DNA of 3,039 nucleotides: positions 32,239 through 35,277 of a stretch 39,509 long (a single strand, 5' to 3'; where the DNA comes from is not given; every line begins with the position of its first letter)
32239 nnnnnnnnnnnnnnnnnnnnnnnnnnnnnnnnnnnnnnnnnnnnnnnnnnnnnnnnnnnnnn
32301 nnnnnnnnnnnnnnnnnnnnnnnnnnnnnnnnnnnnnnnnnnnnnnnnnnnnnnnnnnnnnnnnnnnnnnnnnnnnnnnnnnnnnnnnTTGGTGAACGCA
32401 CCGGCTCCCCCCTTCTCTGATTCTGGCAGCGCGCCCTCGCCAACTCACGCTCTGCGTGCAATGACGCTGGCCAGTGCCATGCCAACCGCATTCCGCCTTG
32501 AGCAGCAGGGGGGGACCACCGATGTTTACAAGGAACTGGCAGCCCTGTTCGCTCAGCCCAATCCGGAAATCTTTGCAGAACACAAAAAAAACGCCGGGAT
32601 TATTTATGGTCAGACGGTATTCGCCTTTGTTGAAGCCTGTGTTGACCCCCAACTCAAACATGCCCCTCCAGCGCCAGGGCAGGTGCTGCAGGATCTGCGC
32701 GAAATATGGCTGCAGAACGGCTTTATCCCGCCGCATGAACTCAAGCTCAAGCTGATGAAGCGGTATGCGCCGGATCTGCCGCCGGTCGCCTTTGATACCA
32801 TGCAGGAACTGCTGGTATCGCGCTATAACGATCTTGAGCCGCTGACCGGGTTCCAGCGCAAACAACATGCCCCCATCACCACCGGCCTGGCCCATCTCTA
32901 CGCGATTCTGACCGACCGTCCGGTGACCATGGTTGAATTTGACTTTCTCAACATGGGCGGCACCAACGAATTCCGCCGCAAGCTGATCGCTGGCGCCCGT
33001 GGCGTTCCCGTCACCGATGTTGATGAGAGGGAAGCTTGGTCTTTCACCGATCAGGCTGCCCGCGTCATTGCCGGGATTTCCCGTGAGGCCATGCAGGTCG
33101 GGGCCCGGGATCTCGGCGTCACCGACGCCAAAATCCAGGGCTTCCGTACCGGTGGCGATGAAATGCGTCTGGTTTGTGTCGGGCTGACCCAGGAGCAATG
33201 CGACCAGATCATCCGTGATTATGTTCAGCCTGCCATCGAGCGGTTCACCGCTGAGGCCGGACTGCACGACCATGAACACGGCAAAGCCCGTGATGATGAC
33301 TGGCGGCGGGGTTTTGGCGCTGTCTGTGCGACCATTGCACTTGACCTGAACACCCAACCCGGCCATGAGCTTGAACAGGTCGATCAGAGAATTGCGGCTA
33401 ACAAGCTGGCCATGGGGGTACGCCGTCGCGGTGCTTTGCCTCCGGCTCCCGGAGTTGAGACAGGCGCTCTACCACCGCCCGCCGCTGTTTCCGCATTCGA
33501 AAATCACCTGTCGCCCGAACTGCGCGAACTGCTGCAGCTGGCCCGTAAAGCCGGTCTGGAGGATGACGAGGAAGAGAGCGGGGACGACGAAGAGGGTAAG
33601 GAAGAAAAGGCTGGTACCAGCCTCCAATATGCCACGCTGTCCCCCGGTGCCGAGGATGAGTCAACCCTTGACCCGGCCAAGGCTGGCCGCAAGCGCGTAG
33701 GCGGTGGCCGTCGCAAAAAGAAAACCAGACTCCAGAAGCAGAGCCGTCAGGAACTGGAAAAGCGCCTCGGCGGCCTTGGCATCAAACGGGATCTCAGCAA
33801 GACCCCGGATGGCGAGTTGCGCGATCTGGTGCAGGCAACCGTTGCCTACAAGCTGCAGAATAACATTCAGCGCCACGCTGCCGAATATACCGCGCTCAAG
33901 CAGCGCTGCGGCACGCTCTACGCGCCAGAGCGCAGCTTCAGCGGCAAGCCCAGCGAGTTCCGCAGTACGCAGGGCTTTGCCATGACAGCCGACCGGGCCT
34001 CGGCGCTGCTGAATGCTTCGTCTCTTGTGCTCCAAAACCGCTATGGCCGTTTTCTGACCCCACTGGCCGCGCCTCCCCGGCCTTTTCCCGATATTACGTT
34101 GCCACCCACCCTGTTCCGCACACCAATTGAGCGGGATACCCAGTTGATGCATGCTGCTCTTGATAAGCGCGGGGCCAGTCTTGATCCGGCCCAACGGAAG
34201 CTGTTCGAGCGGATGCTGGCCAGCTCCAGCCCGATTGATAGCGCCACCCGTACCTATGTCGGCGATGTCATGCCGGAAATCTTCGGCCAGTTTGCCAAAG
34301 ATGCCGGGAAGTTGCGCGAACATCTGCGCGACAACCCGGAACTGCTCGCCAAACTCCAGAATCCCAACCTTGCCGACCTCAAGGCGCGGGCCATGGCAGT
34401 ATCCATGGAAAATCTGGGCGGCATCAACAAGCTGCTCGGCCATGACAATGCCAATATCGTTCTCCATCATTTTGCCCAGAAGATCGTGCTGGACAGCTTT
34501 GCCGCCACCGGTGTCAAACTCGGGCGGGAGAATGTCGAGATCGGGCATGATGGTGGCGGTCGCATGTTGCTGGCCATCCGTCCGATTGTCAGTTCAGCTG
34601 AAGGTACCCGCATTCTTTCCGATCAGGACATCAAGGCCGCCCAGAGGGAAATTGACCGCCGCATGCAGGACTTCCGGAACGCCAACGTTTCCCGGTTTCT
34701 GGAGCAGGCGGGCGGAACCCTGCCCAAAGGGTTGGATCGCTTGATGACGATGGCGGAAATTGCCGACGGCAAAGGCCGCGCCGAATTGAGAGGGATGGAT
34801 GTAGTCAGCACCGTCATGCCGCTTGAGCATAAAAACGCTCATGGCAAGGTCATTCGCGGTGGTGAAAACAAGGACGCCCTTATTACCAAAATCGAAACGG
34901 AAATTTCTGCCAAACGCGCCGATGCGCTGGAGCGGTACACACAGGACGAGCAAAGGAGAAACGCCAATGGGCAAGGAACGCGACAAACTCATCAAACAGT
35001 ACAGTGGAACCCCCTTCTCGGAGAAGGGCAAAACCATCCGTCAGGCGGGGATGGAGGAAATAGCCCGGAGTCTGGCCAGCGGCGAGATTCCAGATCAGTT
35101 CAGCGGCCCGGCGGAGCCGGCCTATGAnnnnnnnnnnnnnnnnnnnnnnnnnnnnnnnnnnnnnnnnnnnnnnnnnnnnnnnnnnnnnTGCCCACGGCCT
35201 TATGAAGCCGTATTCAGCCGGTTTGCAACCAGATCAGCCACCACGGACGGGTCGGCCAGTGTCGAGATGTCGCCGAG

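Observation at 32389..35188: Orphan 900-aa protein with one active-looking and one degenerate GGDEF-like palm domain, an NLS-like linker and a small overlapping partner gene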

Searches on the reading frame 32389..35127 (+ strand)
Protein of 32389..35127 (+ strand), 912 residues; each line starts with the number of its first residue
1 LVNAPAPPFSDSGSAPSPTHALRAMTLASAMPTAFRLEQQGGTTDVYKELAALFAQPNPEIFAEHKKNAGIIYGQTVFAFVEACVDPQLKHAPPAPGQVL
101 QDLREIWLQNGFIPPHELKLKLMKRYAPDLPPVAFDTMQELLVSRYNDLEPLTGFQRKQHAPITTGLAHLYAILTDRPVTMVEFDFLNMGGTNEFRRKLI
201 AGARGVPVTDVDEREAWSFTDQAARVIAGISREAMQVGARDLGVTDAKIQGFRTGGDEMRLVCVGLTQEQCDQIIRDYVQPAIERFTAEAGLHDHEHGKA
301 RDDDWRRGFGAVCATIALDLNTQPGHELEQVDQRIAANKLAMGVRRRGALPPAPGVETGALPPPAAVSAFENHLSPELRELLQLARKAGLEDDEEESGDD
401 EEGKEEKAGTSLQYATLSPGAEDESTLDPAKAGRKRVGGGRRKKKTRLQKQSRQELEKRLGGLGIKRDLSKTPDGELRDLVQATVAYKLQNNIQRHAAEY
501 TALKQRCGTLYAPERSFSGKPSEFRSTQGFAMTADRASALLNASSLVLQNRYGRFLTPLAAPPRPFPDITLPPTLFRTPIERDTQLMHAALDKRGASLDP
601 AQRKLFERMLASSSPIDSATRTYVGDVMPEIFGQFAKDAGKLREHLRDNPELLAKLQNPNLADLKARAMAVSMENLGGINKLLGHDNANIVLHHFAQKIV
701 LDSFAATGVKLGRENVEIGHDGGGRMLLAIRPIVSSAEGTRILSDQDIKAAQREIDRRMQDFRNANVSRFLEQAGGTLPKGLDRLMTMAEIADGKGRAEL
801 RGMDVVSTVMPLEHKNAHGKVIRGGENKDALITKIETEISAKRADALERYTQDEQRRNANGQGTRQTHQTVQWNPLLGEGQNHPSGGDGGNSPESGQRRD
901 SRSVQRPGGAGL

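Call 3: search_protein_families(library=pfam, proteins=[window:32389-35127:+], max_evalue=10)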
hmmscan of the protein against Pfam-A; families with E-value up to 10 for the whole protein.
window:32389-35127:+ (912 aa): 2 families
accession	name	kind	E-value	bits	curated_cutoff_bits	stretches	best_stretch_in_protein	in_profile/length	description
PF00990.26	GGDEF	-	0.034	14.3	23.8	1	655-699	22-66/161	Diguanylate cyclase, GGDEF domain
PF24669.2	Ddi2_HDD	-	0.2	12.2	32.8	1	638-663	2-29/66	Ddi2 HDD domain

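Call 4: search_protein_families(library=ncbifam, proteins=[window:32389-35127:+], max_evalue=10)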
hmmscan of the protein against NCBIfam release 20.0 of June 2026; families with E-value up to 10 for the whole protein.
window:32389-35127:+ (912 aa): 0 families

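Call 5: search_solved_structures(query=window:32389-35127:+, max_evalue=10)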
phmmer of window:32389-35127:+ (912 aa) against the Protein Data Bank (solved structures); distinct sequences matched with E-value up to 10: 0.

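Call 6: find_homologous_proteins(query=window:32389-35127:+, max_evalue=0.001)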
Query window:32389-35127:+ (912 aa): 8 proteins with E <= 0.001 among 8000 candidates.
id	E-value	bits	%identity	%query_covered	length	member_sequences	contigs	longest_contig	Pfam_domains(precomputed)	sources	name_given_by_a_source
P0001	0.0e+0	1980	99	97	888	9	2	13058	-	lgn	-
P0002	0.0e+0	1803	90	97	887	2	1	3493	-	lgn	-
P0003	0.0e+0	1312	67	97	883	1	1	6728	-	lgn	-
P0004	0.0e+0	1262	64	98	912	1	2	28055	-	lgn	-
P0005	0.0e+0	1247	64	98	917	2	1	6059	-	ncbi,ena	-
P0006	1.1e-163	565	38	97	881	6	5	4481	-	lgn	-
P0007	3.6e-158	547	39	96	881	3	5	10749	-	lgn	-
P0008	1.6e-140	488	37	94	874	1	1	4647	-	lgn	-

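Call 10: search_solved_structures(query=A1, max_evalue=10, show_alignments=3)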
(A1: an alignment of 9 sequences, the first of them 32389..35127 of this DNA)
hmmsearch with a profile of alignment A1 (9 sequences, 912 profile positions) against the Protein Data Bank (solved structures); distinct sequences matched with E-value up to 10: 1.
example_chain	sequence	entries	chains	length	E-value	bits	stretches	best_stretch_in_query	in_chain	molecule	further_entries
4u4c_B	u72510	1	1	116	0.11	14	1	367-447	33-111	Protein AIR2,Poly(A) RNA polymerase protein 2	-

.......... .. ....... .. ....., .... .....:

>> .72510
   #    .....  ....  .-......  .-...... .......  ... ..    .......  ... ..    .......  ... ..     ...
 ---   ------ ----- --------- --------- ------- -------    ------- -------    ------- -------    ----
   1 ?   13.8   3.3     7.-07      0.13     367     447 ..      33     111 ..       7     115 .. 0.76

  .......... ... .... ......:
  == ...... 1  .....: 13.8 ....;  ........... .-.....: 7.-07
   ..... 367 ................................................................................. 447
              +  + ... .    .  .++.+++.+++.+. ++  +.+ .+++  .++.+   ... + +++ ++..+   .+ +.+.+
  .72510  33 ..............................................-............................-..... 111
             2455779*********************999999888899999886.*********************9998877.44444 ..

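Call 11: find_encoding_contigs(protein=P0004, flank=10000, max_places=4)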
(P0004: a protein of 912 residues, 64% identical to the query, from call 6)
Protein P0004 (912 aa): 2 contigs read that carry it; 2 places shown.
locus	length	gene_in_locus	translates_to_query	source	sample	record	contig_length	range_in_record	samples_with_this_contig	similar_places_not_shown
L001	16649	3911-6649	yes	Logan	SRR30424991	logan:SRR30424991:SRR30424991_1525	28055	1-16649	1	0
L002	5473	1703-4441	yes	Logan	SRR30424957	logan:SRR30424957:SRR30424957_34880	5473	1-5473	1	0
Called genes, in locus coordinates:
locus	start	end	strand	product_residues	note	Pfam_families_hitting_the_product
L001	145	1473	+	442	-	PF01566:Nramp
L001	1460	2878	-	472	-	PF00072:Response_reg, PF00158:Sigma54_activat, PF14532:Sigma54_activ_2, PF01078:Mg_chelatase (faint), PF07728:AAA_5 (weak), PF25601:AAA_lid_14, PF02954:HTH_8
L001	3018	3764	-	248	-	PF01027:Bax1-I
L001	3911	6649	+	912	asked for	-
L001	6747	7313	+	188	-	PF03703:bPH_2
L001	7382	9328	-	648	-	PF16177:ACAS_N, PF00501:AMP-binding, PF13193:AMP-binding_C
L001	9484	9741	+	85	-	-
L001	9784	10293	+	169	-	-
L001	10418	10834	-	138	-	PF01878:EVE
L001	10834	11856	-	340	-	PF01210:NAD_Gly3P_dh_N, PF02558:ApbA (weak), PF03807:F420_oxidored (weak), PF07479:NAD_Gly3P_dh_C, PF20618:GPD_NAD_C_bact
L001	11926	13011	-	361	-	PF00814:TsaD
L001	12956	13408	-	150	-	PF04186:FxsA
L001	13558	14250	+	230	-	PF04280:Tim44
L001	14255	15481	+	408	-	PF03562:MltA, PF06725:3D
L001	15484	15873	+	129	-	PF00903:Glyoxalase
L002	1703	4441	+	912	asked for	-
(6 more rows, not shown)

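Call 12: find_encoding_contigs(protein=P0007, flank=10000, max_places=5)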
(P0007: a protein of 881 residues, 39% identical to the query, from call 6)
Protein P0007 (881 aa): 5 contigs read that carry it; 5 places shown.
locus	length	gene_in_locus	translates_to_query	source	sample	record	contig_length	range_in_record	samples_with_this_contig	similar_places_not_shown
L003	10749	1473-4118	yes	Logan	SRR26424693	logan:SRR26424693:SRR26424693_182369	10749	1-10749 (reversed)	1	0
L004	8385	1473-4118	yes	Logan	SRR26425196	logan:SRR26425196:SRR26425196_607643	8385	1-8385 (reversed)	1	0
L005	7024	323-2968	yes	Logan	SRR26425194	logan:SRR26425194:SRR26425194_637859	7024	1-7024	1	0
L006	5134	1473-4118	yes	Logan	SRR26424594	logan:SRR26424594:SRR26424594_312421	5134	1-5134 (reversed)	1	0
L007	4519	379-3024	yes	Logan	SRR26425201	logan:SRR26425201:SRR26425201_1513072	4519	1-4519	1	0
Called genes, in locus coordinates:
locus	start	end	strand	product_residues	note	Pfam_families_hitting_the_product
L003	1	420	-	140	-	?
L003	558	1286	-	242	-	PF01027:Bax1-I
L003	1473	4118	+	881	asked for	-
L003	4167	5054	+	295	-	-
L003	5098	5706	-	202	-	PF05307:Bundlin (weak), PF08805:PilS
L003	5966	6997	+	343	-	PF09411:PagL (faint), PF13505:OMP_b-brl, PF01389:OmpA_membrane, PF02462:Opacity, PF01617:Surface_Ag_2, PF00691:OmpA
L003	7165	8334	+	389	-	PF07859:Abhydrolase_3 (weak)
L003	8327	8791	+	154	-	PF14588:YjgF_endoribonc, PF01042:Ribonuc_L-PSP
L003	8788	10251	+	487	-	PF04932:Wzy_C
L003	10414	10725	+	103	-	PF04800:NDUS4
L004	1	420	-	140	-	?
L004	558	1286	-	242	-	PF01027:Bax1-I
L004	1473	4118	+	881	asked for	-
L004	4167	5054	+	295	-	-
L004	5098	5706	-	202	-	PF05307:Bundlin (weak), PF08805:PilS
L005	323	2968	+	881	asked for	-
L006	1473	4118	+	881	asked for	-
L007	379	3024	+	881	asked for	-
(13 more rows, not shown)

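Call 13: find_related_loci(query=A1, collection=genome_contigs, flank=10000)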
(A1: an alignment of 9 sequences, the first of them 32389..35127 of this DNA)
Query A1 (912 aa) in genome_contigs; peptide patterns used: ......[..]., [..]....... (x = any residue, [..] = any of these).
46 stretches matched a pattern; 4 encode a relative of the query (tblastn E <= 1e-3); 4 distinct loci.
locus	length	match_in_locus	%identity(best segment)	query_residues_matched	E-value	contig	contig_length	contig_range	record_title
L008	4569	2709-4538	38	89-806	8e-45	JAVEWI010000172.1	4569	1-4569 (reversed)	MAG: Bdellovibrionales bacterium isolate BF4_141 NODE_70806_length_4569_cov_3.415128_Biofilm4, whole genome shotgun sequ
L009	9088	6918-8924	31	62-813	4e-37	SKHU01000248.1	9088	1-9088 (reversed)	MAG: Alphaproteobacteria bacterium isolate CSBr16_224 CSBr16-9847, whole genome shotgun sequence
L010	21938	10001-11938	33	71-822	1e-33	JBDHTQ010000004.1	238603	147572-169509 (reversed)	MAG: Bdellovibrionales bacterium isolate AS-MICRO-OLR.46 NODE_82_length_238603_cov_11.530514, whole genome shotgun seque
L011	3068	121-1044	28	67-379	1e-26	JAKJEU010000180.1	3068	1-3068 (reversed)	MAG: Proteobacteria bacterium isolate UR.bin47 UR_contig_118004, whole genome shotgun sequence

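Call 15: list_cluster_members(proteins=[P0005, P0001])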
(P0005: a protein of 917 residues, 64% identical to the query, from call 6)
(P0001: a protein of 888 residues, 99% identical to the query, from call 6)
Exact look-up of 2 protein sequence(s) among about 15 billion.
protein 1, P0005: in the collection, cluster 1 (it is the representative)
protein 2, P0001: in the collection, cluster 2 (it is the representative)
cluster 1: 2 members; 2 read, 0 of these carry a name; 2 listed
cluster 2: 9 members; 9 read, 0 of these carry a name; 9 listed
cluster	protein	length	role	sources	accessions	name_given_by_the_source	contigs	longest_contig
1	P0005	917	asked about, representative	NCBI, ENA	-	-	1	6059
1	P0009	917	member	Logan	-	-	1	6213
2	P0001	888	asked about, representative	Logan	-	-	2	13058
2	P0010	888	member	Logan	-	-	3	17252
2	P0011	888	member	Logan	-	-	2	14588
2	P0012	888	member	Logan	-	-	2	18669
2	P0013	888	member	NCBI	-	-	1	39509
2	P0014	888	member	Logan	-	-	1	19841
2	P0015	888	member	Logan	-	-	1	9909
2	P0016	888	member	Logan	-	-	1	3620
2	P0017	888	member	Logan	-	-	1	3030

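Call 28: predict_structure(alignment_id=A1)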
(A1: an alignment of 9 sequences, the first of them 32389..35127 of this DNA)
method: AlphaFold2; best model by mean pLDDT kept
length: 912 residues; sequences in the alignment: 9
mean_pLDDT: 65.7   pTM: 0.52
mean pLDDT of the five models: 65.7, 63.2, 50.7, 46.0, 43.4
residues with pLDDT >= 90: 43; 70-90: 449; 50-70: 193; < 50: 227
segments of 3 or more residues with pLDDT < 50: 1-44, 56-70, 148-158, 298-302, 354-360, 389-442, 514-529, 558-560, 573-578, 615-623, 860-912
pLDDT, mean of each block of 10 residues (from residue 1): 29 39 37 33 49 52 40 65 81 83 89 85 88 87 63 43 79 87 81 79 82 78 82 90 86 68 89 90 84 60 61 85 68 74 72 48 58 54 51 31 26 25 28 33 55 63 63 62 67 76 68 47 45 73 81 67 65 46 75 84 82 50 52 77 80 76 86 79 71 83 85 66 74 77 87 91 88 79 84 72 84 76 72 81 79 67 33 26 26 24 26 27
secondary structure, 60 per line:
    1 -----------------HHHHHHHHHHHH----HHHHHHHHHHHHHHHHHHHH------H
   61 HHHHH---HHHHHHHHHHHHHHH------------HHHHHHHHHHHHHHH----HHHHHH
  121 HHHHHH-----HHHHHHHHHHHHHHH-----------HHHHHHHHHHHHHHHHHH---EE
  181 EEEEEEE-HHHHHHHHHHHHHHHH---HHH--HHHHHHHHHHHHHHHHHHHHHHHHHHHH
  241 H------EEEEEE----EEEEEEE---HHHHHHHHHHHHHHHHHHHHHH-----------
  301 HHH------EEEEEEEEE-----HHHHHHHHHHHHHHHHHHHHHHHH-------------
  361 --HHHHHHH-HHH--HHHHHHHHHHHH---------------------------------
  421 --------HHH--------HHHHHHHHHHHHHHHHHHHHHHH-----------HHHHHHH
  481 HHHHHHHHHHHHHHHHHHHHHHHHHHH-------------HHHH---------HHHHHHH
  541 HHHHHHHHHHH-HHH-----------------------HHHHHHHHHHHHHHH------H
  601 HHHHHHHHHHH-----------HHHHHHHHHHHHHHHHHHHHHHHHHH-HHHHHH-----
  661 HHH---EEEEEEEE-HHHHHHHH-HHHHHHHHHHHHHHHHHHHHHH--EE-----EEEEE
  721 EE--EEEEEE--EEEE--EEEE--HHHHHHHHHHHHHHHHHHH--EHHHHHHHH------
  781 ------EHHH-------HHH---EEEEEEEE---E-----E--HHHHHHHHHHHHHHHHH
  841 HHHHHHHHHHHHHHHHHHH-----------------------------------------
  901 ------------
elements in order (helices of 4 or more, strands of 3 or more residues): H18-29 H34-53 H60-65 H69-83 H96-110 H115-126 H132-146 H158-175 E179-187 H189-204 H213-241 E248-253 E258-264 H268-289 E310-318 H324-347 H363-369 H376-387 H440-462 H474-507 H521-524 H534-551 H579-593 H600-611 H623-648 H650-655 E667-674 H676-683 H685-706 E716-722 E725-730 E733-736 E739-742 H745-763 H767-774 E804-811 H824-859

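Call 31: search_protein_representatives(alignment_id=A1)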
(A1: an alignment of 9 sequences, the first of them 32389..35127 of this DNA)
Query: 9 sequences, 912 profile positions. Proteins with E-value up to 0.001 (for the whole library): 161; up to 1e-10: 122; up to 1e-30: 86. The best 150 are listed.
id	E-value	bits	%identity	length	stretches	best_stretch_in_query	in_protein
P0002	0.0e+00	1633.2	-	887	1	22-911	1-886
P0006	0.0e+00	1334.7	-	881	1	1-908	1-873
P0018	0.0e+00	1172.8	-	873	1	1-887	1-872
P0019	2.6e-182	625.0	-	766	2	22-379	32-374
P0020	3.2e-182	624.7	-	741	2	61-349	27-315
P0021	3.2e-168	578.3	-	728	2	25-347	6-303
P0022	6.1e-168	577.4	-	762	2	447-844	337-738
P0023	2.7e-149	515.7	-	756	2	512-845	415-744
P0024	1.2e-148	513.6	-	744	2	523-844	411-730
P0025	1.5e-147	509.9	-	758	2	64-349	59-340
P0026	5.4e-141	488.2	-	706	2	494-831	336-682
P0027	3.8e-138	478.8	-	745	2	47-348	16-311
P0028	1.5e-130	453.7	-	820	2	21-345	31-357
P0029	1.3e-126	440.6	-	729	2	57-347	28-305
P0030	4.0e-88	313.3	-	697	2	63-350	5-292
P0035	3.2e-85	303.7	-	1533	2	83-349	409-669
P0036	6.6e-85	302.6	-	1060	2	88-347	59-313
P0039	3.4e-83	297.0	-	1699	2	63-398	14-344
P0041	6.1e-81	289.5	-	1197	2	83-347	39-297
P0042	1.5e-79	284.9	-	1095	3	575-817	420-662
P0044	8.4e-79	282.5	-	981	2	86-353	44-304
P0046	4.2e-78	280.1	-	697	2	65-362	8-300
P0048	1.0e-76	275.5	-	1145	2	83-347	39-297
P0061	6.7e-65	236.4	-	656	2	93-342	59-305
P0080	3.4e-50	187.8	-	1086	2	77-345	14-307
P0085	2.4e-46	175.1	-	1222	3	78-199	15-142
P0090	1.7e-39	152.4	-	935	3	211-348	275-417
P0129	1.7e-15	73.0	-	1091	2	70-198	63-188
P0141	2.1e-09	52.8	-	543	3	246-342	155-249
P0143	8.1e-09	50.9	-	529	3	251-346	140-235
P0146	8.1e-08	47.6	-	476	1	244-344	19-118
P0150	5.3e-07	44.8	-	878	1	244-345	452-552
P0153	3.6e-06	42.1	-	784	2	242-343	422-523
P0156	1.5e-05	40.1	-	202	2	241-331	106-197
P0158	3.0e-05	39.1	-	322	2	244-331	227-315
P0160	3.6e-05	38.8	-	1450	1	229-339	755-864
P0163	7.9e-05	37.7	-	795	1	248-375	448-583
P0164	8.8e-05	37.5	-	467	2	247-355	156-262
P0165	1.0e-04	37.3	-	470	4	245-339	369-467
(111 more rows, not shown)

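Call 33: fold_search(model_id=the predicted structure, library=pdb)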
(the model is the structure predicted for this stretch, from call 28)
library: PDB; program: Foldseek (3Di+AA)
matches with E <= 10: 502; with E <= 0.001: 0
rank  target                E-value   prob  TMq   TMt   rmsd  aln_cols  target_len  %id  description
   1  8sl4_A                5.9e-03  0.20  0.09  0.08  46.7      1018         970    9  Dimeric form of human adenylyl cyclase 5 (released 2024-04-03)
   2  5llw_A                8.8e-03  1.00  0.13  0.18  17.5       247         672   14  Bacteriophytochrome activated diguanylyl cyclase from Idiomarina species A28L (released 2017-03-15)
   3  6r3q_A                1.0e-02  0.23  0.10  0.10  42.1       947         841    8  The structure of a membrane adenylyl cyclase bound to an activated stimulatory G protein (released 2019-05-08)
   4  9g9c_A                1.3e-02  0.60  0.13  0.18  24.6       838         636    7  CryoEM structure of Enterococcus italicus Csm-crRNA-CTR (3.2) complex (released 2025-02-05)
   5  9l7c_B                1.3e-02  0.33  0.11  0.11  35.3       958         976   10  Type III-B CRISPR-Cas effector from Archaeoglobus fulgidus (Form 1) (released 2025-12-31)
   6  9u3u                  1.3e-02  0.13  0.08  0.08  44.3       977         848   10  Cryo-EM structure of human AC9_delC (released 2025-06-11)
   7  4zmm_B                1.8e-02  1.00  0.13  0.59   6.1       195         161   14  GGDEF domain of Dcsbis complexed with c-di-GMP (released 2016-05-04)
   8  7e6g_B                2.0e-02  0.98  0.13  0.37  30.6       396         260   13  Crystal structure of diguanylate cyclase SiaD in complex with its activator SiaC from Pseudomonas aeruginosa (released 2021-09-22)
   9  5llw_B                2.5e-02  1.00  0.14  0.18  16.1       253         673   14  Bacteriophytochrome activated diguanylyl cyclase from Idiomarina species A28L (released 2017-03-15)
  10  6et7_B                2.7e-02  1.00  0.14  0.19  16.1       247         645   13  Activated heterodimer of the bacteriophytochrome regulated diguanylyl cyclase variant - S505V A526V - from Idiomarina  (released 2018-06-13)
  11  7e6g_A                2.8e-02  0.97  0.13  0.38  27.7       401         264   13  Crystal structure of diguanylate cyclase SiaD in complex with its activator SiaC from Pseudomonas aeruginosa (released 2021-09-22)
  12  9l7d_B                3.2e-02  0.20  0.12  0.11  35.4       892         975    9  Type III-B CRISPR-Cas effector from Archaeoglobus fulgidus (Form 2) (released 2025-12-31)
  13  4wxo_A                3.4e-02  1.00  0.12  0.52   6.4       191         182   14  SadC (300-487) from Pseudomonas aeruginosa PAO1 (released 2015-11-18)
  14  4zvf                  3.5e-02  1.00  0.11  0.49   6.4       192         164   10  Crystal structure of GGDEF domain of the E. coli DosC - form II (GTP-alpha-S-bound) (released 2015-11-11)
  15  6eib_A                4.2e-02  1.00  0.12  0.56   6.8       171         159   15  Structure of the active GGEEF domain of a diguanylate cyclase from Vibrio cholerae. (released 2018-10-10)
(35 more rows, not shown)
